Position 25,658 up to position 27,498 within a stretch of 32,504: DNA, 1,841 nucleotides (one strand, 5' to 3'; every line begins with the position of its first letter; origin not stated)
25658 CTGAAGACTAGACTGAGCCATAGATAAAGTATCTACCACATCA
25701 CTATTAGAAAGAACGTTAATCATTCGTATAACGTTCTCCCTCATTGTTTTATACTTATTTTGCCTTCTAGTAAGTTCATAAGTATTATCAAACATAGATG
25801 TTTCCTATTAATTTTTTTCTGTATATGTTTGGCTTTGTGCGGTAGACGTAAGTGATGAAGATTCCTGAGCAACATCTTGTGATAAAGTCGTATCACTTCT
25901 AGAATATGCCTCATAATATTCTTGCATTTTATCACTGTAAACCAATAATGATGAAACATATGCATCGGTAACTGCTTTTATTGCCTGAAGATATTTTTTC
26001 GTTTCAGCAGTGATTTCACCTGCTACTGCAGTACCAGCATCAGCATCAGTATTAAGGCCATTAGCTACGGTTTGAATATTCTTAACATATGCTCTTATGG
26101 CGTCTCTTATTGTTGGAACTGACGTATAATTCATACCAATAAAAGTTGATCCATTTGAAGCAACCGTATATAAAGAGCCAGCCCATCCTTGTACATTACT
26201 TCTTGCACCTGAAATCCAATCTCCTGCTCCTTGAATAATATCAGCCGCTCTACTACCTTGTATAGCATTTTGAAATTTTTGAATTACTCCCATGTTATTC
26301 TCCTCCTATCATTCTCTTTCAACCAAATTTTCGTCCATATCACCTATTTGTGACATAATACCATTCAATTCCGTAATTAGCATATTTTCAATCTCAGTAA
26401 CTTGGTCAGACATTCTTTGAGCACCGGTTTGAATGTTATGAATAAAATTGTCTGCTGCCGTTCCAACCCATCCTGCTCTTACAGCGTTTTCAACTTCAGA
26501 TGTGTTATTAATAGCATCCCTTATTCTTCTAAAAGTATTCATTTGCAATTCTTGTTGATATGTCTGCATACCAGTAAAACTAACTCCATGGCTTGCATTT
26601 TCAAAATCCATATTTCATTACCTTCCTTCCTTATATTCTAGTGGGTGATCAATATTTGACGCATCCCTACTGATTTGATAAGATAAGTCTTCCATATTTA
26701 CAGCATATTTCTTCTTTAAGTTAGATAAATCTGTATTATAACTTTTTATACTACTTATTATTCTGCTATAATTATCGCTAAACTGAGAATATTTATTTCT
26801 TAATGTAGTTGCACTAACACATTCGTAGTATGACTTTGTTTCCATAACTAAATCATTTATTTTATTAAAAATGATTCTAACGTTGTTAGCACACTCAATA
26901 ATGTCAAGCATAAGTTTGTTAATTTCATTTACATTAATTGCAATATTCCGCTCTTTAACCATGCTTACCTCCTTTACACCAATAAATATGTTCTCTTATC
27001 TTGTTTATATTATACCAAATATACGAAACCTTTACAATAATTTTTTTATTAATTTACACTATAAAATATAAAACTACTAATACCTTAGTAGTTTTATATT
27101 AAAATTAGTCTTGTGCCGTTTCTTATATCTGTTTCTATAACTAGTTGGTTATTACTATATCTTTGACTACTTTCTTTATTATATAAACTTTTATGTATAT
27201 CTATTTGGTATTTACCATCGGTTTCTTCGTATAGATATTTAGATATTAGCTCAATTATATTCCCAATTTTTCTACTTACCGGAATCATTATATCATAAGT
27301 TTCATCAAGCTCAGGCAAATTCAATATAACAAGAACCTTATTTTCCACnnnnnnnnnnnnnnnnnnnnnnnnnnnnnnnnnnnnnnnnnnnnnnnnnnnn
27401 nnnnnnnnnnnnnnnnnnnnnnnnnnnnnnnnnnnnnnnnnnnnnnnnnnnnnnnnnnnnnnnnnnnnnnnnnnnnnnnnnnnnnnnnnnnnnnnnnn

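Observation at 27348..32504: A complete, separately transcribed EssC-YukD unit directly downstream of another EssC-like gene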

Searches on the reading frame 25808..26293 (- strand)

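Call 8: search_protein_families(library=pfam, proteins=[window:25808-26293:-], max_evalue=0.01)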
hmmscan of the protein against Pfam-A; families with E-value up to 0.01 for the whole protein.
window:25808-26293:- (161 aa): 1 family
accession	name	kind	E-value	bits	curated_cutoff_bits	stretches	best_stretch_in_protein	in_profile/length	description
PF21889.1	TPR1-like_2nd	-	0.0087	16.7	27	0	96-159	15-78/125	TPR1-like, CTLH-containing domain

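Call 40: search_protein_families(library=ncbifam, proteins=[window:25808-26293:-], max_evalue=0.1)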
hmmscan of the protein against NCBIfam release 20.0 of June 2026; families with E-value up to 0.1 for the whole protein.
window:25808-26293:- (161 aa): 1 family
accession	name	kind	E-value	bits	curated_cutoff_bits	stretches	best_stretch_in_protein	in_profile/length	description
NF005625.0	PRK07375.2-4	equivalog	0.042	13.6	165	1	128-159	90-121/141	putative monovalent cation/H+ antiporter subunit C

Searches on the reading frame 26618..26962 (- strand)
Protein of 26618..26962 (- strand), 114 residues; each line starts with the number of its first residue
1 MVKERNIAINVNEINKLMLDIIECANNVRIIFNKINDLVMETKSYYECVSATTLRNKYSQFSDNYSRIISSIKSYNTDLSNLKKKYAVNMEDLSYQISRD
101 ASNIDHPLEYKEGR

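Call 8: search_protein_families(library=pfam, proteins=[window:26618-26962:-], max_evalue=0.01)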
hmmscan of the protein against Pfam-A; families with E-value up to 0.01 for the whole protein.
window:26618-26962:- (114 aa): 1 family
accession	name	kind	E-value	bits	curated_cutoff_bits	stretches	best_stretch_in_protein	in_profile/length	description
PF18937.5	DUF5685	-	0.00051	20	26.7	1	25-97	90-162/272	Family of unknown function (DUF5685)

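Call 40: search_protein_families(library=ncbifam, proteins=[window:26618-26962:-], max_evalue=0.1)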
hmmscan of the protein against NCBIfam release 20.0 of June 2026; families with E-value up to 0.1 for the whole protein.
window:26618-26962:- (114 aa): 3 families
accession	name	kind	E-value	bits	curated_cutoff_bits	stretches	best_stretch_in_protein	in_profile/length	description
NF035934.1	ESAT6_2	subfamily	4.5e-05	23.6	100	1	6-88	2-84/96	pore-forming ESAT-6 family protein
NF049873.2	cytotoxin_MakE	exception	0.014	14.4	360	1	16-98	70-152/352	alpha-pore-forming cytotoxin subunit MakE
NF009087.0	PRK12422.1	equivalog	0.046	12.9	657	0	4-47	326-366/455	chromosomal replication initiator protein DnaA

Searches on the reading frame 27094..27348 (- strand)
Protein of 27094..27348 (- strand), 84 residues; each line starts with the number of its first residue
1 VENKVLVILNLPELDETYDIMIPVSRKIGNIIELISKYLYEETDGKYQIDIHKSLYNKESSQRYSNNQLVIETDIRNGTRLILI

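Call 8: search_protein_families(library=pfam, proteins=[window:27094-27348:-], max_evalue=0.01)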
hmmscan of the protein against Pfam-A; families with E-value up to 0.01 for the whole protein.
window:27094-27348:- (84 aa): 0 families

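Call 34: search_solved_structures(query=A1, max_evalue=1, show_alignments=2)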
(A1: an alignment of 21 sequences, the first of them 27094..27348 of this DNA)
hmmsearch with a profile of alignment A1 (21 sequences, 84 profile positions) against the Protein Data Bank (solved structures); distinct sequences matched with E-value up to 1: 4.
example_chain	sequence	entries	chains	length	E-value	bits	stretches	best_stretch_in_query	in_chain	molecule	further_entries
2nbv_B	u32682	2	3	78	0.073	16.6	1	7-73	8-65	Ubiquilin-2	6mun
1j8c_A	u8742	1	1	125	0.36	14.4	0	7-71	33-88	ubiquitin-like protein hPLIC-2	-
2klc_A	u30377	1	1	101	0.63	13.6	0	7-72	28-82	Ubiquilin-1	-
8tch_A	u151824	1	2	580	0.65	13.6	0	14-45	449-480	Pathogenicity island protein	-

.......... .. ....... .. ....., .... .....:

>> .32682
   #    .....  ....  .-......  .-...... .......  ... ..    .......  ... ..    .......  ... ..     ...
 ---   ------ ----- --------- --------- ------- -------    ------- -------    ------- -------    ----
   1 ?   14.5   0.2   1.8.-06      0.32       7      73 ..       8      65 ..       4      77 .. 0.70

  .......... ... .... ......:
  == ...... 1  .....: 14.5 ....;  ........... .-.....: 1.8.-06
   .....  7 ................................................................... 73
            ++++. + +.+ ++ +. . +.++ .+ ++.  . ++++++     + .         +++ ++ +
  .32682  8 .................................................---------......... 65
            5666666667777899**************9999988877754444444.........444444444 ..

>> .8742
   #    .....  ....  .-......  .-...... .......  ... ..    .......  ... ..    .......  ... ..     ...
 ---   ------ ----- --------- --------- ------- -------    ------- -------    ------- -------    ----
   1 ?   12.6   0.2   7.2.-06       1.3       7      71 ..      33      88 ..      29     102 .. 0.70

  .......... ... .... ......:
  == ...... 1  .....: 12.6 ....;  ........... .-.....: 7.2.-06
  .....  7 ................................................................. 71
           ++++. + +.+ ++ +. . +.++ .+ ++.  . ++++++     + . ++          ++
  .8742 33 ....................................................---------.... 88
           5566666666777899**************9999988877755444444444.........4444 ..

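Call 35: search_protein_families(library=pfam, alignment_id=A1, max_evalue=1)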
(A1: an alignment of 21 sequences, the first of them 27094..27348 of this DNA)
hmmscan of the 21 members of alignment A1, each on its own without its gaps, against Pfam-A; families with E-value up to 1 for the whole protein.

A. member 1, window:27094-27348:- (84 aa): 2 families
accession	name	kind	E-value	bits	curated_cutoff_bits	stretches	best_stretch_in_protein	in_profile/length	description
PF08817.16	YukD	-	0.013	16.6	27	1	16-83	11-76/76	WXG100 protein secretion system (Wss), protein YukD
PF21312.3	ORC1_wHTH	-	0.017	15.8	24.3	1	26-71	29-72/114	Origin recognition complex subunit 1 C-terminal winged HTH domain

B. families by the number of members that match (of 21 scanned): 14 families
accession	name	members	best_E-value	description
PF08817.16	YukD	12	1.7e-10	WXG100 protein secretion system (Wss), protein YukD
PF00240.29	ubiquitin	2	0.005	Ubiquitin family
PF23326.1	UBL_UBAC1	2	0.1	UBAC1 UBL-like domain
PF25822.1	UBL_USP40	2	0.14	USP40 ubiquitin-like domain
PF10790.15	DUF2604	1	0.014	Protein of Unknown function (DUF2604)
PF21312.3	ORC1_wHTH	1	0.017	Origin recognition complex subunit 1 C-terminal winged HTH domain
PF22457.1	PpPFK_gamma-like_C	1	0.035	ATP-dependent 6-phosphofructokinase subunit gamma, C-terminal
PF08862.16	DUF1829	1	0.04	Domain of unknown function DUF1829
PF25392.1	MS_channel_TM1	1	0.045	Mechanosensitive ion channel, transmembrane helix 1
PF06563.17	DUF1125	1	0.049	Protein of unknown function (DUF1125)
PF18036.7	Ubiquitin_4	1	0.081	Ubiquitin-like domain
PF18037.7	Ubiquitin_5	1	0.12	Ubiquitin-like domain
PF09299.17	Mu-transpos_C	1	0.13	Mu transposase, C-terminal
PF03171.26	2OG-FeII_Oxy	1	0.26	2OG-Fe(II) oxygenase superfamily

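Call 40: search_protein_families(library=ncbifam, proteins=[window:27094-27348:-], max_evalue=0.1)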
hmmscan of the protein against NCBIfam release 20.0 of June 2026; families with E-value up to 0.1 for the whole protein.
window:27094-27348:- (84 aa): 0 families

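Call 75: find_homologous_proteins(query=window:27094-27348:-, max_evalue=0.001)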
Query window:27094-27348:- (84 aa): 20 proteins with E <= 0.001 among 20 candidates.
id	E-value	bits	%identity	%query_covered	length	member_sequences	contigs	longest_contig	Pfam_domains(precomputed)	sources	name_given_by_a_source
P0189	1.3e-45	170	100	100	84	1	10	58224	-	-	-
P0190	3.4e-45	169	99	100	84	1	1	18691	-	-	-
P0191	4.7e-40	152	86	100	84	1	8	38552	-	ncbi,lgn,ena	-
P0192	6.1e-39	149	83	100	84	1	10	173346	-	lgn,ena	-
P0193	2.0e-38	147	85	100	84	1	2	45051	-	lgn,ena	-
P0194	2.6e-38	147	82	100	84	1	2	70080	-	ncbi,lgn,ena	-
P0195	4.0e-38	146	82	100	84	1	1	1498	-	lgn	-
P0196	7.2e-37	142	80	100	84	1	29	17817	-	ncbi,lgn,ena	-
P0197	1.2e-36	141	81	100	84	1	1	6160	-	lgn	-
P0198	1.5e-36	141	77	100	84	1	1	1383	-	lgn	-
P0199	2.1e-36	141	81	100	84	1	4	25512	-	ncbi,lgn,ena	-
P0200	6.3e-36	139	77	100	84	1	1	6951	-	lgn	-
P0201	3.8e-35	137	80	100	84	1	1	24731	-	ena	-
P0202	1.1e-33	132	76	100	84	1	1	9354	-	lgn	-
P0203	3.3e-30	121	69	100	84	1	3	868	-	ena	-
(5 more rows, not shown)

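Call 81: predict_structure(alignment_id=A5)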
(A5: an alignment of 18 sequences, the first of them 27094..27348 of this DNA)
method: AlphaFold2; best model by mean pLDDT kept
length: 84 residues; sequences in the alignment: 18
mean_pLDDT: 57.3   pTM: 0.36
mean pLDDT of the five models: 57.3, 53.7, 52.2, 47.6, 46.9
residues with pLDDT >= 90: 0; 70-90: 9; 50-70: 49; < 50: 26
segments of 3 or more residues with pLDDT < 50: 51-69, 79-81
pLDDT, mean of each block of 10 residues (from residue 1): 62 67 63 68 62 44 45 52 49
secondary structure, 60 per line:
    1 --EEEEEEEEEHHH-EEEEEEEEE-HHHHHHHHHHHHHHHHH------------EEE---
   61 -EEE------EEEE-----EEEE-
elements in order: E3-11 E16-24 H26-42 E55-57 E62-64 E71-74 E80-83

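Call 83: fold_search(model_id=the predicted structure, library=pdb)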
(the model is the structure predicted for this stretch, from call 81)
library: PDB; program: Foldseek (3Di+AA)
matches with E <= 10: 222; with E <= 0.001: 0
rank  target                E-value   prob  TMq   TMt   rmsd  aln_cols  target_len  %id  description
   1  2j3w_C                6.3e-01  0.33  0.37  0.25  12.0        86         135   12  The crystal structure of the bet3-trs31-sedlin complex. (released 2006-11-27)
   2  4f07_A                6.7e-01  0.06  0.20  0.13  15.8       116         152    6  Structure of the Styrene Monooxygenase Flavin Reductase (SMOB) from Pseudomonas putida S12 (released 2013-05-08)
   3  9cuy_S                8.5e-01  0.11  0.30  0.08  12.7       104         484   12  Bacteriophage PhiTE extended baseplate (released 2025-04-16)
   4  2y6e_C                1.2e+00  0.16  0.30  0.10  10.4        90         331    9  Structure of the D1D2 domain of USP4, the conserved catalytic domain (released 2011-04-06)
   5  6nal_A                1.5e+00  0.11  0.26  0.07  10.4        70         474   13  Crystal Structure of Gram Negative Toxin (released 2019-12-04)
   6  7o6l_B                1.5e+00  0.10  0.27  0.26   6.5        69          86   19  Crystal structure of C. elegans ERH-2 (released 2021-08-25)
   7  8g6u_A                1.5e+00  0.06  0.27  0.07  17.6       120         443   11  Cryo-EM structure of T/F100 SOSIP.664 HIV-1 Env trimer with LMHS mutations in complex with 8ANC195 and 10-1074 (released 2023-11-08)
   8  9u4r_AC               1.6e+00  0.08  0.23  0.07  10.1        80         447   15  Structure of the intial complex in filament assembly at 3.23 angstroms resolution, conformation 2. (released 2026-03-25)
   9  8hku_L45A             1.6e+00  0.12  0.36  0.31   9.7        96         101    6  Cryo-EM Structures and Translocation Mechanism of Crenarchaeota Ribosome (released 2023-08-16)
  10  2y6e_A                1.6e+00  0.12  0.30  0.09  11.8        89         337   10  Structure of the D1D2 domain of USP4, the conserved catalytic domain (released 2011-04-06)
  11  7ejo_B                1.6e+00  0.08  0.25  0.24   6.8        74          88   18  Structure of ERH-2 bound to TOST-1 (released 2021-08-25)
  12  5i8j_B                1.7e+00  0.04  0.19  0.23  11.1        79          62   22  Crystal structure of Dmd from phage RB69 (released 2017-02-15)
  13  1h0m_C                1.9e+00  0.14  0.38  0.16  11.6        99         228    7  Three-dimensional structure of the quorum sensing protein TraR bound to its autoinducer and to its target DNA (released 2002-08-29)
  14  1h0m_A                2.0e+00  0.14  0.38  0.16  11.5        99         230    7  Three-dimensional structure of the quorum sensing protein TraR bound to its autoinducer and to its target DNA (released 2002-08-29)
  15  7p3x_S                2.0e+00  0.09  0.29  0.18  10.8        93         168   12  Homology model of the full-length AP-3 complex in a compact open conformation (released 2021-09-29)
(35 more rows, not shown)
